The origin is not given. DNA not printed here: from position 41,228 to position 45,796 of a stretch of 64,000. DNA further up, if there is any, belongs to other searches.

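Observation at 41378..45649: Secreted dihaem cytochrome c fused to LRR, cohesin-like and dockerin-like modules and a T9SS sorting domain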

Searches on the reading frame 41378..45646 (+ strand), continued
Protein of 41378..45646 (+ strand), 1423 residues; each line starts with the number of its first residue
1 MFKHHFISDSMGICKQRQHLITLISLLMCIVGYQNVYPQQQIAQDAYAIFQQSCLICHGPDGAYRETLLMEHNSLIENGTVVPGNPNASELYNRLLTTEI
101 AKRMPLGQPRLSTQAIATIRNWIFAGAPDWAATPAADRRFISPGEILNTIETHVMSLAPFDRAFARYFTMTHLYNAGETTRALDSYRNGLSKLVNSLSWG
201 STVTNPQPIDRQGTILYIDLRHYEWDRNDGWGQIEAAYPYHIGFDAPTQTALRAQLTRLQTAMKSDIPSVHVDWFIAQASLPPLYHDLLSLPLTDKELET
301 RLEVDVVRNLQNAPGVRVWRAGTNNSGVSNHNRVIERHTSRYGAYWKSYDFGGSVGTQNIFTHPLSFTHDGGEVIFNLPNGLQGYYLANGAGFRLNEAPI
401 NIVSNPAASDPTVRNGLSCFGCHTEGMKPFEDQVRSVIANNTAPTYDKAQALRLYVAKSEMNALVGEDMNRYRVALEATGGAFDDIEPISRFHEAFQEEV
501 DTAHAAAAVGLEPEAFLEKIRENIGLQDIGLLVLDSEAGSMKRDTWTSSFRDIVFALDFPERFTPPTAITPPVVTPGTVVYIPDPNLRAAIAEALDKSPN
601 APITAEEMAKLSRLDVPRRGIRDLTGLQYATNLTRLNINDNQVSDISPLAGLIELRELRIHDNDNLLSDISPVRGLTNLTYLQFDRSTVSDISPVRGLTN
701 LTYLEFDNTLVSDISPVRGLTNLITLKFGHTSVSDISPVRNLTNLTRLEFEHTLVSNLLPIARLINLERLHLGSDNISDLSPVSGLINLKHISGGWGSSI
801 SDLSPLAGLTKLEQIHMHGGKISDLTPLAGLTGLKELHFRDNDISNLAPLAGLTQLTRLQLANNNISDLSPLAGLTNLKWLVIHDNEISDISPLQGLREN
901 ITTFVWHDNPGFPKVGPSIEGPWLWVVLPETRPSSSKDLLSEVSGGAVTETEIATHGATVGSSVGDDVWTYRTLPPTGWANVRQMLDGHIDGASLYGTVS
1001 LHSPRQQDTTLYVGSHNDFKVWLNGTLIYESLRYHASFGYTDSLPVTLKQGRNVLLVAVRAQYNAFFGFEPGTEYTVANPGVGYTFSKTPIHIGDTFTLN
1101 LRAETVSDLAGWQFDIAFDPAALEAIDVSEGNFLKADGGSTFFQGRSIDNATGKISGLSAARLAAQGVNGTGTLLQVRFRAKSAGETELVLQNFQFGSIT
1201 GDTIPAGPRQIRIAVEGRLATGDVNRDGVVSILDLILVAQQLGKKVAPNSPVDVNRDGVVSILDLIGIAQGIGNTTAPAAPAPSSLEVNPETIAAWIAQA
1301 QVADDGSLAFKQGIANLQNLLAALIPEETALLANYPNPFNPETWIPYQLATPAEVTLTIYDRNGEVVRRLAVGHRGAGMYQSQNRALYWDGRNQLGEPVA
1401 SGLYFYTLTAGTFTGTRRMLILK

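Call 8: find_homologous_proteins(query=window:41378-45646:+)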
Query window:41378-45646:+ (1423 aa): 3970 proteins with E <= 0.001 among 8000 candidates; the best 120 are listed.
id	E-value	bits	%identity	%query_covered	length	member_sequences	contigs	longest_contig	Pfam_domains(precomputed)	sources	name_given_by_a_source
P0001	0.0e+0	3059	94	100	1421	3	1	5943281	PF23598.2,PF00404.25,PF00963.25,PF12799.14,PF13860.13,PF13855.13,PF23952.2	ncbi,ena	-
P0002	0.0e+0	2513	79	100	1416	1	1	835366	PF23598.2,PF00404.25,PF07635.17,PF00963.25,PF12799.14,PF13860.13,PF13855.13,PF23952.2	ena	-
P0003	0.0e+0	2506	77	100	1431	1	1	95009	PF23598.2,PF00404.25,PF07635.17,PF00963.25,PF25019.1,PF12799.14,PF13860.13,PF13855.13,PF23952.2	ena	-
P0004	0.0e+0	2501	78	100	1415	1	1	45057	PF23598.2,PF00404.25,PF07635.17,PF00963.25,PF12799.14,PF13860.13,PF13855.13,PF23952.2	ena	-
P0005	0.0e+0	2479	77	100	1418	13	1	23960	PF23598.2,PF00404.25,PF07635.17,PF00963.25,PF12799.14,PF13860.13,PF13855.13,PF23952.2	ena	-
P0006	0.0e+0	2470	76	100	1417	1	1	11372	PF00404.25,PF07635.17,PF00963.25,PF12799.14,PF13860.13,PF13855.13,PF23952.2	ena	-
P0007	0.0e+0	2464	76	100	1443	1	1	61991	PF00404.25,PF07635.17,PF00963.25,PF12799.14,PF13860.13,PF13855.13,PF23952.2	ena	-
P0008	0.0e+0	2459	74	100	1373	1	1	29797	PF00404.25,PF07635.17,PF00963.25,PF00560.40,PF12799.14,PF13860.13,PF13855.13,PF23952.2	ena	-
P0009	0.0e+0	2449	73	100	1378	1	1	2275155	PF23598.2,PF14580.13,PF00404.25,PF07635.17,PF00963.25,PF12799.14,PF13860.13,PF13855.13,PF23952.2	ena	-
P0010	0.0e+0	2428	74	100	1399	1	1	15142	PF23598.2,PF00404.25,PF07635.17,PF00963.25,PF12799.14,PF13860.13,PF13855.13,PF23952.2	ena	-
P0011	0.0e+0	2423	71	100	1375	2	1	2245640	PF00404.25,PF00963.25,PF12799.14,PF13860.13,PF13855.13,PF23952.2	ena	-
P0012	0.0e+0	2422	73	100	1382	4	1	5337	PF00404.25,PF07635.17,PF00963.25,PF12799.14,PF13860.13,PF13855.13,PF23952.2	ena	-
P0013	0.0e+0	2418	76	90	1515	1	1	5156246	PF23598.2,PF00404.25,PF07635.17,PF00963.25,PF12799.14,PF13860.13,PF13855.13,PF23952.2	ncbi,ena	-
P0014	0.0e+0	2414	73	100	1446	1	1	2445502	PF14580.13,PF00404.25,PF07635.17,PF00963.25,PF12799.14,PF13860.13,PF13855.13,PF23952.2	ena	-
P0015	0.0e+0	2408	74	100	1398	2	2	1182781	PF23598.2,PF00404.25,PF00963.25,PF12799.14,PF13860.13,PF13855.13,PF23952.2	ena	-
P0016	0.0e+0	2406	72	100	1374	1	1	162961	PF23598.2,PF00404.25,PF07635.17,PF00963.25,PF18962.8,PF12799.14,PF13860.13,PF13855.13,PF23952.2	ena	-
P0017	0.0e+0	2404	74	100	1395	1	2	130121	PF23598.2,PF00404.25,PF00963.25,PF18962.8,PF12799.14,PF13860.13,PF13855.13,PF23952.2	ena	-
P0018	0.0e+0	2399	72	100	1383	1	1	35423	PF00404.25,PF00963.25,PF12799.14,PF13860.13,PF13855.13,PF23952.2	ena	-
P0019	0.0e+0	2393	73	100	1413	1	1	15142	PF23598.2,PF14580.13,PF00404.25,PF00963.25,PF18962.8,PF12799.14,PF13860.13,PF13855.13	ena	-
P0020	0.0e+0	2393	73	100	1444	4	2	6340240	PF23598.2,PF00404.25,PF00963.25,PF12799.14,PF13860.13,PF13855.13,PF23952.2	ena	-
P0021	0.0e+0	2392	72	100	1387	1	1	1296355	PF23598.2,PF14580.13,PF00404.25,PF07635.17,PF00963.25,PF12799.14,PF13860.13,PF13855.13,PF23952.2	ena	-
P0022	0.0e+0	2390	75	100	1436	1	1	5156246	PF14580.13,PF00404.25,PF07635.17,PF00963.25,PF12799.14,PF13860.13,PF13855.13,PF23952.2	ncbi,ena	-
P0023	0.0e+0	2388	75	99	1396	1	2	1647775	PF00404.25,PF07635.17,PF00963.25,PF12799.14,PF13860.13,PF13855.13,PF23952.2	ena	-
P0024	0.0e+0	2381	72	100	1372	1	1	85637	PF00404.25,PF07635.17,PF00963.25,PF12799.14,PF13860.13,PF13855.13,PF23952.2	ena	-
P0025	0.0e+0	2377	71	100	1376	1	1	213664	PF00404.25,PF00963.25,PF12799.14,PF13860.13,PF13855.13,PF23952.2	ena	-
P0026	0.0e+0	2374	72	100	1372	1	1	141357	PF00404.25,PF07635.17,PF00963.25,PF25019.1,PF12799.14,PF13860.13,PF13855.13,PF23952.2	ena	-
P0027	0.0e+0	2373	73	100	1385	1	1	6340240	PF00404.25,PF07635.17,PF00963.25,PF12799.14,PF13860.13,PF13855.13,PF23952.2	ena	-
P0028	0.0e+0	2371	74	100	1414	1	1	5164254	PF23598.2,PF00404.25,PF00963.25,PF12799.14,PF13860.13,PF13855.13,PF23952.2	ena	-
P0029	0.0e+0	2370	71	100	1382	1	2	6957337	PF00404.25,PF00963.25,PF18962.8,PF12799.14,PF13860.13,PF13855.13,PF23952.2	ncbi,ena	-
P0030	0.0e+0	2367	74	100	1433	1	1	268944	PF23598.2,PF00404.25,PF07635.17,PF00963.25,PF12799.14,PF13860.13,PF13855.13,PF23952.2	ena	-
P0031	0.0e+0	2366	71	100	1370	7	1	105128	PF23598.2,PF00404.25,PF00963.25,PF12799.14,PF13860.13,PF13855.13,PF23952.2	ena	-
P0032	0.0e+0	2366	73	100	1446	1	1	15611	PF23598.2,PF00404.25,PF07635.17,PF00963.25,PF12799.14,PF13860.13,PF13855.13,PF23952.2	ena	-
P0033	0.0e+0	2365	72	100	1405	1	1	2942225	PF23598.2,PF14580.13,PF00404.25,PF00963.25,PF12799.14,PF13860.13,PF13855.13,PF23952.2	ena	-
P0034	0.0e+0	2365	71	100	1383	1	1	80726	PF23598.2,PF14580.13,PF00404.25,PF07635.17,PF00963.25,PF12799.14,PF13860.13,PF13855.13,PF23952.2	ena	-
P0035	0.0e+0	2364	72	100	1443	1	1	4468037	PF23598.2,PF00404.25,PF07635.17,PF00963.25,PF00560.40,PF12799.14,PF13860.13,PF13855.13,PF23952.2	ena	-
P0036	0.0e+0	2363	74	100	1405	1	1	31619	PF23598.2,PF14580.13,PF00404.25,PF00963.25,PF12799.14,PF13860.13,PF13855.13,PF23952.2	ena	-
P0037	0.0e+0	2361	74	100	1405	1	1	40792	PF23598.2,PF14580.13,PF00404.25,PF00963.25,PF12799.14,PF13860.13,PF13855.13,PF23952.2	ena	-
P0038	0.0e+0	2359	70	100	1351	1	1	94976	PF00404.25,PF07635.17,PF00963.25,PF18962.8,PF12799.14,PF13860.13,PF13855.13,PF23952.2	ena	-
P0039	0.0e+0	2358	74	100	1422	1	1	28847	PF14580.13,PF00404.25,PF00963.25,PF12799.14,PF13860.13,PF13855.13,PF23952.2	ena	-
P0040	0.0e+0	2356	74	100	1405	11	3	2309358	PF23598.2,PF14580.13,PF00404.25,PF00963.25,PF12799.14,PF13860.13,PF13855.13,PF23952.2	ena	-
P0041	0.0e+0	2354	73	100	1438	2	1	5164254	PF00404.25,PF07635.17,PF00963.25,PF12799.14,PF13860.13,PF13855.13,PF23952.2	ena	-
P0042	0.0e+0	2353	72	100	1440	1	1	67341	PF23598.2,PF00404.25,PF07635.17,PF00963.25,PF12799.14,PF13860.13,PF13855.13,PF23952.2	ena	-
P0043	0.0e+0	2353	71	100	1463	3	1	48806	PF23598.2,PF00404.25,PF00963.25,PF12799.14,PF13860.13,PF13855.13,PF23952.2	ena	-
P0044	0.0e+0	2352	74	100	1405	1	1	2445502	PF23598.2,PF14580.13,PF00404.25,PF00963.25,PF12799.14,PF13860.13,PF13855.13,PF23952.2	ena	-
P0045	0.0e+0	2351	74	100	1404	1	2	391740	PF23598.2,PF14580.13,PF00404.25,PF00963.25,PF12799.14,PF13860.13,PF13855.13,PF23952.2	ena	-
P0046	0.0e+0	2350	74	100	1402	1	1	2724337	PF00404.25,PF07635.17,PF00963.25,PF12799.14,PF13860.13,PF13855.13,PF23952.2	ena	-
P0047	0.0e+0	2349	71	100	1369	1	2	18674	PF00404.25,PF07635.17,PF00963.25,PF12799.14,PF13860.13,PF13855.13,PF23952.2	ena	-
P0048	0.0e+0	2349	72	100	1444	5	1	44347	PF14580.13,PF00404.25,PF07635.17,PF00963.25,PF12799.14,PF13860.13,PF13855.13,PF23952.2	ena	-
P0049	0.0e+0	2349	72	100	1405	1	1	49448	PF23598.2,PF14580.13,PF00404.25,PF00963.25,PF12799.14,PF13860.13,PF13855.13,PF23952.2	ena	-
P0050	0.0e+0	2349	71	100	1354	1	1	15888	PF23598.2,PF00404.25,PF07635.17,PF00963.25,PF12799.14,PF13860.13,PF13855.13,PF23952.2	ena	-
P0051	0.0e+0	2348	71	100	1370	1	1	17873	PF23598.2,PF14580.13,PF00404.25,PF00963.25,PF12799.14,PF13860.13,PF13855.13,PF23952.2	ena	-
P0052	0.0e+0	2348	71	100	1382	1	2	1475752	PF23598.2,PF14580.13,PF00404.25,PF00963.25,PF12799.14,PF13860.13,PF13855.13,PF23952.2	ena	-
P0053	0.0e+0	2346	71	100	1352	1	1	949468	PF23598.2,PF00404.25,PF07635.17,PF00963.25,PF12799.14,PF13860.13,PF13855.13,PF23952.2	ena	-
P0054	0.0e+0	2345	74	100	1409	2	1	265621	PF14580.13,PF00404.25,PF07635.17,PF00963.25,PF12799.14,PF13860.13,PF13855.13,PF23952.2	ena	-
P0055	0.0e+0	2345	71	100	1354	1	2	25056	PF23598.2,PF00404.25,PF07635.17,PF00963.25,PF12799.14,PF13860.13,PF13855.13,PF23952.2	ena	-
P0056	0.0e+0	2345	73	100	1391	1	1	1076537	PF00404.25,PF07635.17,PF00963.25,PF12799.14,PF13860.13,PF13855.13,PF23952.2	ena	-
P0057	0.0e+0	2344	73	100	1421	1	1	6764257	PF00404.25,PF07635.17,PF00963.25,PF12799.14,PF13860.13,PF13855.13,PF23952.2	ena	-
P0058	0.0e+0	2343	70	100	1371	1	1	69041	PF23598.2,PF00404.25,PF07635.17,PF00963.25,PF12799.14,PF13860.13,PF13855.13,PF23952.2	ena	-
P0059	0.0e+0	2339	72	100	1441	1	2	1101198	PF23598.2,PF00404.25,PF07635.17,PF00963.25,PF12799.14,PF13860.13,PF13855.13,PF23952.2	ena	-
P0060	0.0e+0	2338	72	100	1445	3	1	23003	PF23598.2,PF00404.25,PF07635.17,PF00963.25,PF12799.14,PF13860.13,PF13855.13,PF23952.2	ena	-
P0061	0.0e+0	2338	72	100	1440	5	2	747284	PF23598.2,PF00404.25,PF00963.25,PF12799.14,PF13860.13,PF13855.13,PF23952.2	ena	-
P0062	0.0e+0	2334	72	100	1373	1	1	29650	PF14580.13,PF00404.25,PF00963.25,PF18962.8,PF12799.14,PF13860.13,PF13855.13,PF23952.2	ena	-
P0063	0.0e+0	2333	70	100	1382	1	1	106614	PF23598.2,PF00404.25,PF07635.17,PF00963.25,PF12799.14,PF13860.13,PF13855.13,PF23952.2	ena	-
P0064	0.0e+0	2329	74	100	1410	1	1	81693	PF00404.25,PF00963.25,PF12799.14,PF13860.13,PF13855.13,PF23952.2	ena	-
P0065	0.0e+0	2328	71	100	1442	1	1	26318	PF00404.25,PF07635.17,PF00963.25,PF12799.14,PF13860.13,PF13855.13,PF23952.2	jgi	-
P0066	0.0e+0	2327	73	100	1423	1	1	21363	PF00404.25,PF07635.17,PF00963.25,PF25019.1,PF12799.14,PF13860.13,PF13855.13,PF23952.2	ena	-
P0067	0.0e+0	2325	73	100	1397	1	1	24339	PF23598.2,PF00404.25,PF07635.17,PF00963.25,PF12799.14,PF13860.13,PF13855.13,PF23952.2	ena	-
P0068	0.0e+0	2324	70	99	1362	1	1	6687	PF23598.2,PF00404.25,PF00963.25,PF12799.14,PF13860.13,PF13855.13,PF23952.2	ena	-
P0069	0.0e+0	2321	70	100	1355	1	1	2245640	PF00404.25,PF07635.17,PF00963.25,PF12799.14,PF13860.13,PF13855.13,PF23952.2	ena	-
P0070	0.0e+0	2318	73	100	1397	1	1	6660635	PF00404.25,PF07635.17,PF00963.25,PF12799.14,PF13860.13,PF13855.13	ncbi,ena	-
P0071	0.0e+0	2317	72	100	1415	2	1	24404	PF23598.2,PF14580.13,PF00404.25,PF07635.17,PF00963.25,PF12799.14,PF13860.13,PF13855.13,PF23952.2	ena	-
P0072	0.0e+0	2316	70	100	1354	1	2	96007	PF00404.25,PF00963.25,PF12799.14,PF13860.13,PF13855.13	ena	-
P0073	0.0e+0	2316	69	100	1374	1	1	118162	PF23598.2,PF00404.25,PF07635.17,PF00963.25,PF12799.14,PF13860.13,PF13855.13,PF23952.2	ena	-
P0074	0.0e+0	2315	70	100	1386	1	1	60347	PF23598.2,PF14580.13,PF00404.25,PF07635.17,PF00963.25,PF12799.14,PF13860.13,PF13855.13,PF23952.2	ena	-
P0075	0.0e+0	2315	73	100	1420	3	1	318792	PF00404.25,PF07635.17,PF00963.25,PF12799.14,PF13860.13,PF13855.13,PF23952.2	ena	-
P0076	0.0e+0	2313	72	100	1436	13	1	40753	PF23598.2,PF00404.25,PF07635.17,PF00963.25,PF12799.14,PF13860.13,PF13855.13,PF23952.2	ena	-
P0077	0.0e+0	2312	72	100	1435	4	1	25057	PF23598.2,PF00404.25,PF07635.17,PF00963.25,PF12799.14,PF13860.13,PF13855.13,PF23952.2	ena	-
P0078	0.0e+0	2309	72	100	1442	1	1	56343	PF23598.2,PF00404.25,PF07635.17,PF00963.25,PF12799.14,PF13860.13,PF13855.13,PF23952.2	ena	-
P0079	0.0e+0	2308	73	100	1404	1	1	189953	PF24048.2,PF23598.2,PF14580.13,PF00404.25,PF07635.17,PF00963.25,PF12799.14,PF13860.13,PF13855.13,PF23952.2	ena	-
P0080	0.0e+0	2307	70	100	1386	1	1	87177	PF23598.2,PF14580.13,PF00404.25,PF07635.17,PF00963.25,PF12799.14,PF13860.13,PF13855.13,PF23952.2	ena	-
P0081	0.0e+0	2307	73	100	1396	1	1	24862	PF00404.25,PF00963.25,PF18962.8,PF12799.14,PF13860.13,PF13855.13,PF23952.2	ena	-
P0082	0.0e+0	2306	71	100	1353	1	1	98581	PF23598.2,PF00404.25,PF07635.17,PF00963.25,PF12799.14,PF13860.13,PF13855.13,PF23952.2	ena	-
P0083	0.0e+0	2306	71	100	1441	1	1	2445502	PF23598.2,PF00404.25,PF07635.17,PF00963.25,PF12799.14,PF13860.13,PF13855.13,PF23211.1,PF23952.2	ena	-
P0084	0.0e+0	2304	72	100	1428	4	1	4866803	PF00404.25,PF07635.17,PF00963.25,PF12799.14,PF13860.13,PF13855.13,PF23952.2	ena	-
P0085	0.0e+0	2303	72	100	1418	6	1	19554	PF00404.25,PF00963.25,PF18962.8,PF12799.14,PF13860.13,PF13855.13,PF23952.2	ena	-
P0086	0.0e+0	2302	70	100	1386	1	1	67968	PF23598.2,PF14580.13,PF00404.25,PF07635.17,PF00963.25,PF12799.14,PF13860.13,PF13855.13,PF23952.2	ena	-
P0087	0.0e+0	2302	71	99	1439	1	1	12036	PF23598.2,PF00404.25,PF07635.17,PF00963.25,PF12799.14,PF13860.13,PF13855.13,PF23952.2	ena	-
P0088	0.0e+0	2301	73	100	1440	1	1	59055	PF14580.13,PF00404.25,PF07635.17,PF00963.25,PF12799.14,PF13860.13,PF13855.13,PF23952.2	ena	-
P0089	0.0e+0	2300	70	100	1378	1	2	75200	PF00404.25,PF07635.17,PF00963.25,PF12799.14,PF13860.13,PF13855.13,PF23952.2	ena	-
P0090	0.0e+0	2299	71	100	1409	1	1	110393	PF14580.13,PF00404.25,PF07635.17,PF00963.25,PF00560.40,PF12799.14,PF13860.13,PF13855.13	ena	-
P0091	0.0e+0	2297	68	100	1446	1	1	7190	PF23598.2,PF14580.13,PF00404.25,PF00963.25,PF12799.14,PF13860.13,PF13855.13,PF23211.1,PF23952.2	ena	-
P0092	0.0e+0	2297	70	100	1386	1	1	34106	PF23598.2,PF14580.13,PF00404.25,PF07635.17,PF00963.25,PF18962.8,PF12799.14,PF13860.13,PF13855.13,PF23952.2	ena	-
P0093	0.0e+0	2296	70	100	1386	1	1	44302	PF23598.2,PF14580.13,PF00404.25,PF07635.17,PF00963.25,PF12799.14,PF13860.13,PF13855.13,PF23952.2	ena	-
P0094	0.0e+0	2296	73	100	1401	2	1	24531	PF23598.2,PF14580.13,PF00404.25,PF07635.17,PF00963.25,PF12799.14,PF13860.13,PF13855.13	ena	-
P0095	0.0e+0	2295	71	100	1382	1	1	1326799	PF00404.25,PF07635.17,PF00963.25,PF12799.14,PF13860.13,PF13855.13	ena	-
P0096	0.0e+0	2295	71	100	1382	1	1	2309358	PF00404.25,PF07635.17,PF00963.25,PF12799.14,PF13860.13,PF13855.13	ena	-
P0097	0.0e+0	2295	69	100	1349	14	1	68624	PF00404.25,PF07635.17,PF00963.25,PF00560.40,PF12799.14,PF13860.13,PF13855.13,PF23952.2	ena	-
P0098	0.0e+0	2294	68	100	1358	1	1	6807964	PF00404.25,PF07635.17,PF00963.25,PF12799.14,PF13860.13,PF13855.13,PF23952.2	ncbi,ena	-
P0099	0.0e+0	2293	70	100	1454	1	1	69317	PF23598.2,PF00404.25,PF07635.17,PF00963.25,PF12799.14,PF13860.13,PF13855.13,PF23952.2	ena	-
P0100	0.0e+0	2293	70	100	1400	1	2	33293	PF00404.25,PF07635.17,PF00963.25,PF12799.14,PF13860.13,PF13855.13,PF23952.2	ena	-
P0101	0.0e+0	2291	69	100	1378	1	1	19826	PF23598.2,PF14580.13,PF00404.25,PF00963.25,PF12799.14,PF13860.13,PF13855.13,PF23952.2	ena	-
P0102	0.0e+0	2290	69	100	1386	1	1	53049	PF23598.2,PF14580.13,PF00404.25,PF07635.17,PF00963.25,PF12799.14,PF13860.13,PF13855.13,PF23952.2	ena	-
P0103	0.0e+0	2290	69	100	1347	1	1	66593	PF23598.2,PF00404.25,PF07635.17,PF00963.25,PF12799.14,PF13860.13,PF13855.13,PF23952.2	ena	-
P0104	0.0e+0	2288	70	100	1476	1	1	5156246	PF23598.2,PF00404.25,PF07635.17,PF00963.25,PF12799.14,PF13860.13,PF13855.13,PF23952.2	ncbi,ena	-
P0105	0.0e+0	2287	71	100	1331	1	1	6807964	PF00404.25,PF07635.17,PF00963.25,PF12799.14,PF13860.13,PF13855.13,PF23952.2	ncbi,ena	-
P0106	0.0e+0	2287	72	100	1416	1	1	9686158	PF23598.2,PF14580.13,PF00404.25,PF07635.17,PF00963.25,PF12799.14,PF13860.13,PF13855.13,PF13442.12,PF23952.2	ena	-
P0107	0.0e+0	2287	68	100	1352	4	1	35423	PF00404.25,PF07635.17,PF00963.25,PF12799.14,PF13860.13,PF13855.13,PF23952.2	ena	-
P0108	0.0e+0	2286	72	100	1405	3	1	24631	PF00404.25,PF00963.25,PF12799.14,PF13860.13,PF13855.13,PF23952.2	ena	-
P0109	0.0e+0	2286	72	100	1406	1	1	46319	PF00404.25,PF07635.17,PF00963.25,PF12799.14,PF13860.13,PF13855.13,PF23952.2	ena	-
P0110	0.0e+0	2285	71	100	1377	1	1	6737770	PF23598.2,PF00404.25,PF00963.25,PF12799.14,PF13860.13,PF13855.13,PF23952.2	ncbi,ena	-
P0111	0.0e+0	2285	69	100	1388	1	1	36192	PF00404.25,PF07635.17,PF00963.25,PF25019.1,PF12799.14,PF13860.13,PF13855.13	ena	-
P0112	0.0e+0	2284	70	100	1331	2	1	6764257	PF00404.25,PF07635.17,PF00963.25,PF12799.14,PF13860.13,PF13855.13,PF23952.2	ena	-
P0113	0.0e+0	2282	70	100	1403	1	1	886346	PF23598.2,PF00404.25,PF07635.17,PF00963.25,PF25019.1,PF12799.14,PF13860.13,PF13855.13,PF23952.2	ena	-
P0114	0.0e+0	2282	70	100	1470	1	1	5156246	PF23598.2,PF00404.25,PF00963.25,PF12799.14,PF13860.13,PF13855.13,PF23952.2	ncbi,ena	-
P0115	0.0e+0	2282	72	100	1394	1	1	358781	PF00404.25,PF00963.25,PF12799.14,PF13860.13,PF13855.13,PF23952.2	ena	-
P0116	0.0e+0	2281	72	100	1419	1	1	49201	PF14580.13,PF00404.25,PF00963.25,PF12799.14,PF13860.13,PF13855.13,PF23952.2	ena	-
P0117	0.0e+0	2281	70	100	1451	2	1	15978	PF23598.2,PF14580.13,PF00404.25,PF07635.17,PF00963.25,PF12799.14,PF13860.13,PF13855.13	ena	-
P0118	0.0e+0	2281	70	100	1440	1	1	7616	PF23598.2,PF00404.25,PF00963.25,PF12799.14,PF13860.13,PF13855.13,PF23211.1,PF23952.2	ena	-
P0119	0.0e+0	2280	71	100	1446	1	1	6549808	PF23598.2,PF00404.25,PF07635.17,PF00963.25,PF12799.14,PF13860.13,PF13855.13,PF23952.2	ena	-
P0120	0.0e+0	2280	71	100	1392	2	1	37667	PF23598.2,PF14580.13,PF00404.25,PF07635.17,PF00963.25,PF12799.14,PF13860.13,PF13855.13,PF23952.2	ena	-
